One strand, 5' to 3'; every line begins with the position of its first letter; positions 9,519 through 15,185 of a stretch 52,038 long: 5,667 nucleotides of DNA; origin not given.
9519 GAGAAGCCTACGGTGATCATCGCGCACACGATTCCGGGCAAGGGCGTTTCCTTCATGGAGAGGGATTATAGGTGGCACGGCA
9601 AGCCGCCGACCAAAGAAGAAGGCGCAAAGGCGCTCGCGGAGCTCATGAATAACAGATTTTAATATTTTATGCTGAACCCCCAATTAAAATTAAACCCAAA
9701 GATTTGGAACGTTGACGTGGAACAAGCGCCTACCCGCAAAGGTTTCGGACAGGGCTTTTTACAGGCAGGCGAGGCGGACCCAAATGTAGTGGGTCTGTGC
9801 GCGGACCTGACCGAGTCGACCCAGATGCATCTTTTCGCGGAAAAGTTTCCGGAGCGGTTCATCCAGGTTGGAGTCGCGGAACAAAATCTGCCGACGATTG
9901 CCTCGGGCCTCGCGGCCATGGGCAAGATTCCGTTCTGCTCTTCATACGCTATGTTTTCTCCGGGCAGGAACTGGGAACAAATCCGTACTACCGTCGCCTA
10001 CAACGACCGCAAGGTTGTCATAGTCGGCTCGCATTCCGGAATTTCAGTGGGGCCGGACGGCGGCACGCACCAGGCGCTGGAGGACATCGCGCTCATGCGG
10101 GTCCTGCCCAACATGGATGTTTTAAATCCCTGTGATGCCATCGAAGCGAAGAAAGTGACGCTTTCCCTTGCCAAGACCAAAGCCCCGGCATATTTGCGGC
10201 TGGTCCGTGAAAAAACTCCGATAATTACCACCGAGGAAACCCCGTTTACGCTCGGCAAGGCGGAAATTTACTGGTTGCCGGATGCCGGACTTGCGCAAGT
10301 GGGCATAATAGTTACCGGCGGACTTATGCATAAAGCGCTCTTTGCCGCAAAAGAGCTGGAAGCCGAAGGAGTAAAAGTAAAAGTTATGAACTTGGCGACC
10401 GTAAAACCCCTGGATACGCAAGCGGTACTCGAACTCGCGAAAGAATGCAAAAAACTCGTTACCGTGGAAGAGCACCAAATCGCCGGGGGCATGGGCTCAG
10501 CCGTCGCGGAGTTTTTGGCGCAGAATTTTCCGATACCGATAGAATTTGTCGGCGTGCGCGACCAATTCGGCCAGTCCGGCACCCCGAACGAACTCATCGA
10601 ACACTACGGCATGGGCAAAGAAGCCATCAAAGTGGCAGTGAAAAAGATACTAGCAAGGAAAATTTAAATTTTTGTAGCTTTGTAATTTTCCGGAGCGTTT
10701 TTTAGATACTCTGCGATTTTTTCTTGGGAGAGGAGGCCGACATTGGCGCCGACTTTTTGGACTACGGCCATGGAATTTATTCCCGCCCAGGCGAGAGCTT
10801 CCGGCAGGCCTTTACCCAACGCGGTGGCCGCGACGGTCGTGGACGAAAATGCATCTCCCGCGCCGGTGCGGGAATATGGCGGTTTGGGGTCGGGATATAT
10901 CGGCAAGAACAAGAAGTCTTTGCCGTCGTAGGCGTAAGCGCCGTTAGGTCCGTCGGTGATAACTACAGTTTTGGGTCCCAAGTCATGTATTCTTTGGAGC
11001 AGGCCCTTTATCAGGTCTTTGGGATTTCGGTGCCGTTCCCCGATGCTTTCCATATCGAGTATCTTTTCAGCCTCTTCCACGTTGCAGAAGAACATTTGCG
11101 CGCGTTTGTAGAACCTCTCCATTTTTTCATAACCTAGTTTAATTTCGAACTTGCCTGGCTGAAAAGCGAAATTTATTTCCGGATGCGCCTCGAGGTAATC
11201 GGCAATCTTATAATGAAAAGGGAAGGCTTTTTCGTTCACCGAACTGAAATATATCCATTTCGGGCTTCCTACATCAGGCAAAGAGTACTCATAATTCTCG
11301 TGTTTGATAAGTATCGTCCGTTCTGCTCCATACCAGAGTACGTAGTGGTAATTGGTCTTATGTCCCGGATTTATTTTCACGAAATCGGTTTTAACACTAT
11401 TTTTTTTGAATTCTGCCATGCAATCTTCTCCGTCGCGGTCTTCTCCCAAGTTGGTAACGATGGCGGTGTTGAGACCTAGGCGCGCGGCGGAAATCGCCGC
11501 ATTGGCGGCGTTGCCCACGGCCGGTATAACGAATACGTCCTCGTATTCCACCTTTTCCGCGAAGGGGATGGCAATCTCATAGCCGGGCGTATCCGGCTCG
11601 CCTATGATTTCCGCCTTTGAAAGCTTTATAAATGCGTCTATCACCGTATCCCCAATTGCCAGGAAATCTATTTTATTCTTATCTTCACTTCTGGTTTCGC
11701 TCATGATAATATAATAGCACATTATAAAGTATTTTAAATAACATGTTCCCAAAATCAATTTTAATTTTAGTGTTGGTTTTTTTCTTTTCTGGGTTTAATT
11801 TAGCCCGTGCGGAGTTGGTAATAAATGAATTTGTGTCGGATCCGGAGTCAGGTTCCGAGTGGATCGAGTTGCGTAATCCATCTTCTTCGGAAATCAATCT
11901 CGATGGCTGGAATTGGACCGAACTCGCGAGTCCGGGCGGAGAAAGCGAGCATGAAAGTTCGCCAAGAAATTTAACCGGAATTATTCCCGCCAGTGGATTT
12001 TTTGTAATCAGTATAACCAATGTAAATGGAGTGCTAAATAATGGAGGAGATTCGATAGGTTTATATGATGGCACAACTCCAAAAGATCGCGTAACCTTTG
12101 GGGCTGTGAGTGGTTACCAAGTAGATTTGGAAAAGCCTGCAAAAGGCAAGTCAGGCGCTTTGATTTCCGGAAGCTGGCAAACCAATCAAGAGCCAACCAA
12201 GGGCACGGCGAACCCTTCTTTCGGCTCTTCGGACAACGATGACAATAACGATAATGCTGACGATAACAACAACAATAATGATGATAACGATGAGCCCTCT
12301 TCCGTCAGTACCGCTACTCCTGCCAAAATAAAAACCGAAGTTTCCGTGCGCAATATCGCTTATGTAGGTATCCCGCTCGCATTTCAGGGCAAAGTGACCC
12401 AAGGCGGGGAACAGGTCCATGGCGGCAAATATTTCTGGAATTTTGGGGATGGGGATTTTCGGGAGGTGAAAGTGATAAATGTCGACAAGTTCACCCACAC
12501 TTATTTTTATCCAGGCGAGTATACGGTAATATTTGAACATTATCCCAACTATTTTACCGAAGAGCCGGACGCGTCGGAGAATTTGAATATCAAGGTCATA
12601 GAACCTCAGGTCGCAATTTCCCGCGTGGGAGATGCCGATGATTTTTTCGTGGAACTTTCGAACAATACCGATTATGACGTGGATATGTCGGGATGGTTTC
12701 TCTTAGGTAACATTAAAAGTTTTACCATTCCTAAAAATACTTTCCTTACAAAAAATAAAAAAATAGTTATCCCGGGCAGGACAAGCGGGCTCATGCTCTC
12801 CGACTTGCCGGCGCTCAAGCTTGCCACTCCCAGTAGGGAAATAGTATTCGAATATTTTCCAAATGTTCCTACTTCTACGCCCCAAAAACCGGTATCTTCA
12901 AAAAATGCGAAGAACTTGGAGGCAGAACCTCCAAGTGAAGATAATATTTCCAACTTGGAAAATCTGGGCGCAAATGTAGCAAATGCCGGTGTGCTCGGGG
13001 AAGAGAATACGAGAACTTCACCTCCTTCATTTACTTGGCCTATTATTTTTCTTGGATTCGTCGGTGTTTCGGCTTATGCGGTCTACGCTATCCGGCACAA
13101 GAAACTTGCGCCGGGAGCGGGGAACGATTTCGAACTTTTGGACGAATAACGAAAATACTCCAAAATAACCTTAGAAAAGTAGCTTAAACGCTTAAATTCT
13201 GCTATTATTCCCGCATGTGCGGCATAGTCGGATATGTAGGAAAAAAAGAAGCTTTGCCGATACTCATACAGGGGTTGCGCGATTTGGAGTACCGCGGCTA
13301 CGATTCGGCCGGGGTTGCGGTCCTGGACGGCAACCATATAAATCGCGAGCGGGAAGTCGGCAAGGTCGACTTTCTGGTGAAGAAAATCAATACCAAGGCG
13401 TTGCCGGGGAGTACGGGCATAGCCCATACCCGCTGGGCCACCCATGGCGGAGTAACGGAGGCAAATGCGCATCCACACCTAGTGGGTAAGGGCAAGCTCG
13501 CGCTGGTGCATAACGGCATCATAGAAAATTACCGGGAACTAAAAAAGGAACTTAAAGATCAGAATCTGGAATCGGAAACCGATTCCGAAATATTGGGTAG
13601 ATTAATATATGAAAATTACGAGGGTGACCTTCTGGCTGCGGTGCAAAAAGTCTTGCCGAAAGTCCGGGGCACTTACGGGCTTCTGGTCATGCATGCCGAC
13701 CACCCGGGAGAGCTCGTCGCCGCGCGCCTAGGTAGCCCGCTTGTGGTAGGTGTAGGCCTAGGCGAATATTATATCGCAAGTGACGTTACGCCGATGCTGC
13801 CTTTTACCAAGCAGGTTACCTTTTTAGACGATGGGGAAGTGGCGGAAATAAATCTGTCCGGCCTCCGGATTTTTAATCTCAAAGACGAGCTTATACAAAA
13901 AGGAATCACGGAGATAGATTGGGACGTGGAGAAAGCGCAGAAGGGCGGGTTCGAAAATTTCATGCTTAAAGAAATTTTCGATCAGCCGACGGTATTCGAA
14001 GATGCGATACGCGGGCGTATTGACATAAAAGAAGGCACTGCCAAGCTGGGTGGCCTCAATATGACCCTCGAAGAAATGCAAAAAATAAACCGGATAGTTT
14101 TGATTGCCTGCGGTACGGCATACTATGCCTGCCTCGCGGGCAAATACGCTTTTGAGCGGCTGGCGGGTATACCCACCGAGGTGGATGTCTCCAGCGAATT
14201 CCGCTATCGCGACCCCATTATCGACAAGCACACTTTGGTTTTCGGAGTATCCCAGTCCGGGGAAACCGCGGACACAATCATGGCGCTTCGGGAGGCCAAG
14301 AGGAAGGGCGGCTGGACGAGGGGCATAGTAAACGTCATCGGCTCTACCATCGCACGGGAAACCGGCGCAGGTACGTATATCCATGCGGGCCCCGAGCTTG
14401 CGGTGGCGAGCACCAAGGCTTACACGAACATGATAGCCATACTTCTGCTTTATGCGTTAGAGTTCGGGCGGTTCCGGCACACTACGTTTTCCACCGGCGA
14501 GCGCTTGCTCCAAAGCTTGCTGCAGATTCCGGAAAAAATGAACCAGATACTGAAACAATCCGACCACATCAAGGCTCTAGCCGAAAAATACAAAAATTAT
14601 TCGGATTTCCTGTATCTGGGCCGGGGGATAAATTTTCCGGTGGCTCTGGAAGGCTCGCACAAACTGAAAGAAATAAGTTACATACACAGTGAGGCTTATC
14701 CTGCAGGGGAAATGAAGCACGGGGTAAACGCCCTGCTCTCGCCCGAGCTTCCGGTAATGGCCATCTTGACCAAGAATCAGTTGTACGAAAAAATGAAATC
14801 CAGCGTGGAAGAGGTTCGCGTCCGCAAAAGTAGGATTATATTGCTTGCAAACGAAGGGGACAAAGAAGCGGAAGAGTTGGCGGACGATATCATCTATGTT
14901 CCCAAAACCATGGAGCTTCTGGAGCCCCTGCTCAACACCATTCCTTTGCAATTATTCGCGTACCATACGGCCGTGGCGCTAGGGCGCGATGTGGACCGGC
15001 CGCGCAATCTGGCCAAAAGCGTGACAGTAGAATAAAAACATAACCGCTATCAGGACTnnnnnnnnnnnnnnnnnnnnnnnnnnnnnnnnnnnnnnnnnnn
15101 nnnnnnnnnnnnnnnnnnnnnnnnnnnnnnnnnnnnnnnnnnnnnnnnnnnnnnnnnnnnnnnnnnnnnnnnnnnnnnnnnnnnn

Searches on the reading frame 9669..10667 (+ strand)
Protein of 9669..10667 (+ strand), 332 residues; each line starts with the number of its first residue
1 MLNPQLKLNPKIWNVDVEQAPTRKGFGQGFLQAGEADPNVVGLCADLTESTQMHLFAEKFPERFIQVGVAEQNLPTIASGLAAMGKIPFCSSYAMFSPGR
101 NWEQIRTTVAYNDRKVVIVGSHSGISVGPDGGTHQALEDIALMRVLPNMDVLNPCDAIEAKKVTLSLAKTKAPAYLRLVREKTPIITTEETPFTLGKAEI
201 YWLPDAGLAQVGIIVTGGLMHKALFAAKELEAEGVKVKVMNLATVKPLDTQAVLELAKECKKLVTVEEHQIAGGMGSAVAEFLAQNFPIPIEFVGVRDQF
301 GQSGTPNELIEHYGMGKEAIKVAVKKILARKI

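Call 46: search_protein_families(library=pfam, proteins=[window:9669-10667:+], max_evalue=0.0001)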
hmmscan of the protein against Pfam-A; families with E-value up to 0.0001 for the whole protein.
window:9669-10667:+ (332 aa): 4 families
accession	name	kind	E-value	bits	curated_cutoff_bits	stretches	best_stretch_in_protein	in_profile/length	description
PF02779.29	Transket_pyr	-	2.2e-40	138.6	27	1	20-183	3-172/174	Transketolase, pyrimidine binding domain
PF02780.25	Transketolase_C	-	5.2e-27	94.6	25.9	1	210-320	11-124/124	Transketolase, C-terminal domain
PF22613.1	Transketolase_C_1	-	7.9e-07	29.7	27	1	203-315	5-112/113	Transketolase-like TK C-terminal domain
PF17147.9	PFOR_II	-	1.1e-06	29.4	27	1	209-284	1-79/102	Pyruvate:ferredoxin oxidoreductase core domain II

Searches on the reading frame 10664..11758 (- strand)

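Call 46: search_protein_families(library=pfam, proteins=[window:10664-11758:-], max_evalue=0.0001)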
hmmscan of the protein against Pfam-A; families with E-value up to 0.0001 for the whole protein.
window:10664-11758:- (364 aa): 1 family
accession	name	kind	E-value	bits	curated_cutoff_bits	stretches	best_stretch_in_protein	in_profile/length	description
PF00294.29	PfkB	-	1.4e-31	110.5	25.8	1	75-340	30-297/302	pfkB family carbohydrate kinase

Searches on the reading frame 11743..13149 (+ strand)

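Call 46: search_protein_families(library=pfam, proteins=[window:11743-13149:+], max_evalue=0.0001)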
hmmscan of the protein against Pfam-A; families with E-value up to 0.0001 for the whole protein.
window:11743-13149:+ (468 aa): 3 families
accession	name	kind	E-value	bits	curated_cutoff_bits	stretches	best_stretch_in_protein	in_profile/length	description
PF00932.25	LTD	-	1.5e-21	77.3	34.3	2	21-119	4-107/109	Lamin Tail Domain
PF18911.6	PKD_4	-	2.3e-05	24.8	27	1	211-262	19-64/85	PKD domain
PF00801.26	PKD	-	8.3e-05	23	23.5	0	205-263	10-62/80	PKD domain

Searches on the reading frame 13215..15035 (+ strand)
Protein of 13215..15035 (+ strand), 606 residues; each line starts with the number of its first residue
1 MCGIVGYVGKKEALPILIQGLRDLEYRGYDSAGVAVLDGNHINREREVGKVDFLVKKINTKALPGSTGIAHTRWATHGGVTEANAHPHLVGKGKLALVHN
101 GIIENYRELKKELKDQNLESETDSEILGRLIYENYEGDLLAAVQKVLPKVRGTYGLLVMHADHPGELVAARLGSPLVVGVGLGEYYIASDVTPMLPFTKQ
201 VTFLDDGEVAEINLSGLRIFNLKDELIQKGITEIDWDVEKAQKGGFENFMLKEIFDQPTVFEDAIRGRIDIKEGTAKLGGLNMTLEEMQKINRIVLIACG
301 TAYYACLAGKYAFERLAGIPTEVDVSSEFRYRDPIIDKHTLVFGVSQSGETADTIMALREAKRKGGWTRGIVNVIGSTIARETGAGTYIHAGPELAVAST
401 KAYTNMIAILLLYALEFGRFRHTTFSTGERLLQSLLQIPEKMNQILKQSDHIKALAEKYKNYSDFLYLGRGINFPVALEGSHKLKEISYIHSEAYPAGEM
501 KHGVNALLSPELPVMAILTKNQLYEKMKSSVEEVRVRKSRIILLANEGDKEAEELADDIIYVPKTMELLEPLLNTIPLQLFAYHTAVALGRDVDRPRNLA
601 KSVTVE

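Call 46: search_protein_families(library=pfam, proteins=[window:13215-15035:+], max_evalue=0.0001)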
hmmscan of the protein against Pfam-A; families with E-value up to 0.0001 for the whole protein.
window:13215-15035:+ (606 aa): 3 families
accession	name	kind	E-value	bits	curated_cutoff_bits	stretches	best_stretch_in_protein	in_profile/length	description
PF01380.27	SIS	-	7.2e-50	168.6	25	2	288-414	2-129/131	SIS domain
PF13522.11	GATase_6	-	2.7e-16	60.2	27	1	65-189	10-129/130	Glutamine amidotransferase domain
PF13537.11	GATase_7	-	3.1e-10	40.5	25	1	81-192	9-119/123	Glutamine amidotransferase domain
